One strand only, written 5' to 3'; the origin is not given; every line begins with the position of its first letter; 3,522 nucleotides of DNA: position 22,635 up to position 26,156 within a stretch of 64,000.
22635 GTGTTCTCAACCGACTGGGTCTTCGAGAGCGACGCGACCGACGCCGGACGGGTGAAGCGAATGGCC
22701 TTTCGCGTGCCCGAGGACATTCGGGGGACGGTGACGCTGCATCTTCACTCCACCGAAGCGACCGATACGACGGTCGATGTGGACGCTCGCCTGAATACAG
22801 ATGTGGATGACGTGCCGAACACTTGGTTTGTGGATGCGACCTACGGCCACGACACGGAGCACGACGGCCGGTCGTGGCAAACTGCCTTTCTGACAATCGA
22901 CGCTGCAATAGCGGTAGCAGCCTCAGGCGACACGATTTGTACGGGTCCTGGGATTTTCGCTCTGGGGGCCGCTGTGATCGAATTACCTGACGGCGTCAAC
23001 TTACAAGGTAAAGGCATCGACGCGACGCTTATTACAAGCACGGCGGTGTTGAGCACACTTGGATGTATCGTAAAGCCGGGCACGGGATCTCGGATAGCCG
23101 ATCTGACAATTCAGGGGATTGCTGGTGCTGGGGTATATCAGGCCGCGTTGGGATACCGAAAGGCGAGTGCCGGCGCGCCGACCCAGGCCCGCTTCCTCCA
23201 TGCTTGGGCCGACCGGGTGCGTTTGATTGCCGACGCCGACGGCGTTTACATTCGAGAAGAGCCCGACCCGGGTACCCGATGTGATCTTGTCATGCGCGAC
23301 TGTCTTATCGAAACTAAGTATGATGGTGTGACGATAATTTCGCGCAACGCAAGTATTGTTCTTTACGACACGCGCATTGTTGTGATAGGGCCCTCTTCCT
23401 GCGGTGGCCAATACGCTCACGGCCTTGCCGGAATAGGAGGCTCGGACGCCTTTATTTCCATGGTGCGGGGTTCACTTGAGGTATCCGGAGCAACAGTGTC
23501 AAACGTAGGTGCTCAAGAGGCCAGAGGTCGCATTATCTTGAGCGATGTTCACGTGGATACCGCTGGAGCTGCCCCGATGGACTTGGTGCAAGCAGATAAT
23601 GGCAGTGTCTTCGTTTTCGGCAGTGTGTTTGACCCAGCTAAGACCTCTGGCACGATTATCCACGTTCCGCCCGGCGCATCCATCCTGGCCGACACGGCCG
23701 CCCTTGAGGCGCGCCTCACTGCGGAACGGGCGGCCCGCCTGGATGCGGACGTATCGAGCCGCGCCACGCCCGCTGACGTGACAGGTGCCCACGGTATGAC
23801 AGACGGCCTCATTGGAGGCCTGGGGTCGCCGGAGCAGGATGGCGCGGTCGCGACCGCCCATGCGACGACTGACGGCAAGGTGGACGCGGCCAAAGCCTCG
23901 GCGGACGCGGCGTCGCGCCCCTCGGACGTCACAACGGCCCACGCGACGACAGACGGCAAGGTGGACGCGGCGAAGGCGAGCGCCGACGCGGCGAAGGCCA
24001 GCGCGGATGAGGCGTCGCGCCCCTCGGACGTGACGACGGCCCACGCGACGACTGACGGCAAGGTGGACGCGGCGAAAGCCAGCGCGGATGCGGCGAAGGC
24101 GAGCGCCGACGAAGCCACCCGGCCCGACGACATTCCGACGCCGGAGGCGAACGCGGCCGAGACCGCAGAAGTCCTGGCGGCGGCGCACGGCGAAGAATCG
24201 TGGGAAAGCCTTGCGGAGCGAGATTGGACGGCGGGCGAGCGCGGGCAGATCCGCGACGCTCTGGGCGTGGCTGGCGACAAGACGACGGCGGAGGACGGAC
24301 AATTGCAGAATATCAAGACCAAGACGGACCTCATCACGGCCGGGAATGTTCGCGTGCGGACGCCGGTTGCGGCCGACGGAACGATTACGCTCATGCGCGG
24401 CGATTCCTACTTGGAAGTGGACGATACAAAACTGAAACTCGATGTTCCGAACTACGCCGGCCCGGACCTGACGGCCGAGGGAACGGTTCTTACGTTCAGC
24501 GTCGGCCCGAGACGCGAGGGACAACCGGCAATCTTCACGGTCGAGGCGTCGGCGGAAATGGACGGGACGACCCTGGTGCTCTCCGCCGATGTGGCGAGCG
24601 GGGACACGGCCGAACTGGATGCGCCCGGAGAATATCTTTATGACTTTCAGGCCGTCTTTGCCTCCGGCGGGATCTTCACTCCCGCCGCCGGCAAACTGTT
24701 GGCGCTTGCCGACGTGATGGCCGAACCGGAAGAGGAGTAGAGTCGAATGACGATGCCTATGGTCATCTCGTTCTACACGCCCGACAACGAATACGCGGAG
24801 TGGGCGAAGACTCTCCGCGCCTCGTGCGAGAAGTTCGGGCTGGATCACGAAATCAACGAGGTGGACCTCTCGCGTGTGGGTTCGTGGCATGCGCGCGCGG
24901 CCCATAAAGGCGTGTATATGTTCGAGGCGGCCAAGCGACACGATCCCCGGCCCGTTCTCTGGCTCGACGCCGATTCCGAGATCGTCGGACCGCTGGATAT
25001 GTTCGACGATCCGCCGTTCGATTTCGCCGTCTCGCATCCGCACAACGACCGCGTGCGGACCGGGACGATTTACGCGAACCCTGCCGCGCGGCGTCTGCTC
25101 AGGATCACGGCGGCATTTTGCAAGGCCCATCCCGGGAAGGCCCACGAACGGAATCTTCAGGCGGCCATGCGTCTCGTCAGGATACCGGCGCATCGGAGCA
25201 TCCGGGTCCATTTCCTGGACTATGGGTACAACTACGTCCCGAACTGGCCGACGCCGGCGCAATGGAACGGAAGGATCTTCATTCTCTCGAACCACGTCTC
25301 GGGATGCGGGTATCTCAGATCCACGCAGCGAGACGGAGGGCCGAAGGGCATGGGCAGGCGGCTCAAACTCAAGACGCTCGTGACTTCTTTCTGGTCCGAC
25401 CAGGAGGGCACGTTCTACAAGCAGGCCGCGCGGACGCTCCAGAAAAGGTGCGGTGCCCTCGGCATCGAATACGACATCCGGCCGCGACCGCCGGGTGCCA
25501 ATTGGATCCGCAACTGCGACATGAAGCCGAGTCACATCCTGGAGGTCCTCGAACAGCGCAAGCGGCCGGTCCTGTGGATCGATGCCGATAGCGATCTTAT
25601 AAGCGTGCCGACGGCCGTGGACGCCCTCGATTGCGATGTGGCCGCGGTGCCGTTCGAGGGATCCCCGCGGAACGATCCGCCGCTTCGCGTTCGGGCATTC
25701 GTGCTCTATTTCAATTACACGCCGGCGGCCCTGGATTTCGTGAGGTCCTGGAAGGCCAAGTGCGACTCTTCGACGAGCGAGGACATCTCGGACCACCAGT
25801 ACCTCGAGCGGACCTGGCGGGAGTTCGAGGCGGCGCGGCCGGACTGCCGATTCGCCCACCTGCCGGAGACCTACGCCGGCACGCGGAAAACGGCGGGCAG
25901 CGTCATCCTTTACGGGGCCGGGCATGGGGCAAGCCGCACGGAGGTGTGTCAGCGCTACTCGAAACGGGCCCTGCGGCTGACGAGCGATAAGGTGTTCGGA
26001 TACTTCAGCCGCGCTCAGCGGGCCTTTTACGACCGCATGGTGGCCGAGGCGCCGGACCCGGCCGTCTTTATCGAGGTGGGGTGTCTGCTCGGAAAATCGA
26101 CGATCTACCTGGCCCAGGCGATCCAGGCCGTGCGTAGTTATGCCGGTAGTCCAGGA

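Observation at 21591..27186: Glycan-active cassette (LamG lectin, beta-helix tailspike, GT-GT-methyltransferase, second methyltransferase) inserted between head-tail joining genes and the tail-tube gene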

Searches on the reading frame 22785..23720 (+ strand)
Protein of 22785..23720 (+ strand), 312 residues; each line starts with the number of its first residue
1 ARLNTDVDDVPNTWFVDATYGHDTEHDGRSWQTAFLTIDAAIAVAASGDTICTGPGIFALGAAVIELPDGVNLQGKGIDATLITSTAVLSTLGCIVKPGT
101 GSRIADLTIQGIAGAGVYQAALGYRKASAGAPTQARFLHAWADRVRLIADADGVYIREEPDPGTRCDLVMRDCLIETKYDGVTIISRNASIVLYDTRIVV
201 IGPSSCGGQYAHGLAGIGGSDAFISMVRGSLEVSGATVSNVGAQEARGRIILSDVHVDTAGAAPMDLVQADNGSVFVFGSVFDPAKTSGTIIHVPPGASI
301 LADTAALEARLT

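Call 69: search_solved_structures(query=window:22785-23720:+, max_evalue=10, show_alignments=3)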
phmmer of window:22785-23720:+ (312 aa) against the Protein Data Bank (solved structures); distinct sequences matched with E-value up to 10: 1.
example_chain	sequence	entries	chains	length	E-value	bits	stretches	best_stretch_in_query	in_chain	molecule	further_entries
1ej8_A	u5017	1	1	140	1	11.4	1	87-149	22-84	LYS7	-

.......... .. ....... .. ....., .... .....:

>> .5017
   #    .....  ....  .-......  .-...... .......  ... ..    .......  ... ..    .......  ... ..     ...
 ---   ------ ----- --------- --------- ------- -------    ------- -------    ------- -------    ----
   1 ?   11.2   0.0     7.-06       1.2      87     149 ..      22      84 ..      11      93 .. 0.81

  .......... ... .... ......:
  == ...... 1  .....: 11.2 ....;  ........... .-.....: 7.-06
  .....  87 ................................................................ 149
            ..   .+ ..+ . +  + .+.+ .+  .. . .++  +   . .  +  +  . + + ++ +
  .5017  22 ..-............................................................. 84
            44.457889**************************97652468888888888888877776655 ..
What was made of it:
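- On Pectate-lyase-like right-handed beta-helix (the fibre's central domain): PDB sequence search was negative (call 69).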

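Call 99: search_protein_families(library=pfam, proteins=[window:22797-23720:+], max_evalue=5)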
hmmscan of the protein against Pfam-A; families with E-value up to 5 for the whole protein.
window:22797-23720:+ (308 aa): 1 family
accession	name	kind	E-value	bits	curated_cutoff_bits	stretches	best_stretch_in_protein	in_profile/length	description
PF24253.1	DUF7454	-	0.034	14.5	27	1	78-114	1-39/59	Domain of unknown function (DUF7454)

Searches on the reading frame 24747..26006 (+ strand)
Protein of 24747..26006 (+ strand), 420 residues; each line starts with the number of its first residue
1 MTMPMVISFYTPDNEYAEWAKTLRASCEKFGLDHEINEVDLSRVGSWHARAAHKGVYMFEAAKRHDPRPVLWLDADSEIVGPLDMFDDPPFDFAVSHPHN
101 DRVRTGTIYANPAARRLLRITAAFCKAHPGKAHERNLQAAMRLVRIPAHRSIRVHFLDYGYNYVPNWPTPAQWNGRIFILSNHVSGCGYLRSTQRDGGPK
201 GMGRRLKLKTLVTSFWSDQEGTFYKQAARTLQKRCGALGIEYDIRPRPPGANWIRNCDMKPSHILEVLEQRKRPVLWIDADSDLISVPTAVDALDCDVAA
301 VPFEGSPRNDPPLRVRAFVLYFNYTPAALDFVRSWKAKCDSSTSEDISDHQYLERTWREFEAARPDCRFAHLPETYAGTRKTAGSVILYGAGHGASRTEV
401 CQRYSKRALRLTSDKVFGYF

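Call 17: search_protein_representatives(protein=window:24747-26006:+)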
Query: 420 residues. Proteins with E-value up to 0.001 (for the whole library): 1554; up to 1e-10: 330; up to 1e-30: 9. The best 150 are listed.
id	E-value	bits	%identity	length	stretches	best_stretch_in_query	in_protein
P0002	5.0e-143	493.4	57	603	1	1-420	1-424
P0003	1.3e-111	389.9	51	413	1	2-408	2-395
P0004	1.0e-93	331.0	47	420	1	5-405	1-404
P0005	2.6e-84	300.0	48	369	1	59-377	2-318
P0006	1.6e-44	168.9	50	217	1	3-188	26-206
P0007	4.7e-41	157.4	49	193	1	3-195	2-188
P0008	1.1e-34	136.5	39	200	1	208-377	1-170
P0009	1.1e-34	136.4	46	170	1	246-388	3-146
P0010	1.4e-31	126.2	44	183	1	7-194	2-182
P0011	3.7e-30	121.5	40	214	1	211-382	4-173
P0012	5.3e-28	114.4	35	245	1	208-410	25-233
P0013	2.8e-26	108.8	39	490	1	209-390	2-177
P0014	7.6e-25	104.0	38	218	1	208-392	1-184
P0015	8.3e-25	103.9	38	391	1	204-394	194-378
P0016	1.0e-23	100.3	36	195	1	210-376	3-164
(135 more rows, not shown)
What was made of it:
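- Closest known: PF03407 Nucleotid_trans / GT77-type GT-A transferases. Different: The unit has 1554 cluster representatives at E <= 0.001 (call 17).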

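Call 33: search_protein_families(library=pfam, alignment_id=A3, max_evalue=0.001)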
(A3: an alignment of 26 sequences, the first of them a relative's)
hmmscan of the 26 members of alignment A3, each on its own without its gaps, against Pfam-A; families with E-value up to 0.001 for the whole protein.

A. member 1, P0013 (490 aa): 1 family
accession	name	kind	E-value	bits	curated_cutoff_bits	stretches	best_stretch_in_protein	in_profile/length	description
PF04230.19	PS_pyruv_trans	-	2e-11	44.8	25.3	1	230-414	1-275/280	Polysaccharide pyruvyl transferase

B. families by the number of members that match (of 26 scanned): 18 families
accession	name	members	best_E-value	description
PF08241.18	Methyltransf_11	5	1e-19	Methyltransferase domain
PF13649.12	Methyltransf_25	5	3e-17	Methyltransferase domain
PF13489.12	Methyltransf_23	5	2.4e-13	Methyltransferase domain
PF08242.18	Methyltransf_12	5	5.2e-11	Methyltransferase domain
PF03407.22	Nucleotid_trans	5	2.9e-07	Nucleotide-diphospho-sugar transferase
PF04230.19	PS_pyruv_trans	4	8.9e-14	Polysaccharide pyruvyl transferase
PF13578.12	Methyltransf_24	4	8.4e-08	Methyltransferase domain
PF13847.12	Methyltransf_31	3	3.8e-18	Methyltransferase domain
PF05050.19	Methyltransf_21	2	4.5e-19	Methyltransferase FkbM domain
PF14559.12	TPR_19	1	2.9e-09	Tetratricopeptide repeat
PF01209.24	Ubie_methyltran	1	2.4e-05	ubiE/COQ5 methyltransferase family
PF05175.20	MTS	1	2.9e-05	Methyltransferase small domain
PF13428.12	TPR_14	1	0.00015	Tetratricopeptide repeat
PF01973.23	MptE-like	1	0.00018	6-hydroxymethylpterin diphosphokinase MptE-like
PF13424.12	TPR_12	1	0.00055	Tetratricopeptide repeat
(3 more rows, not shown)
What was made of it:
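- In longer relatives the domain is fused to methyltransferase domains, polysaccharide pyruvyl transferase, FkbM and MptE-like domains (call 33). The domain's fusion partners are polysaccharide-tailoring domains (call 33).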
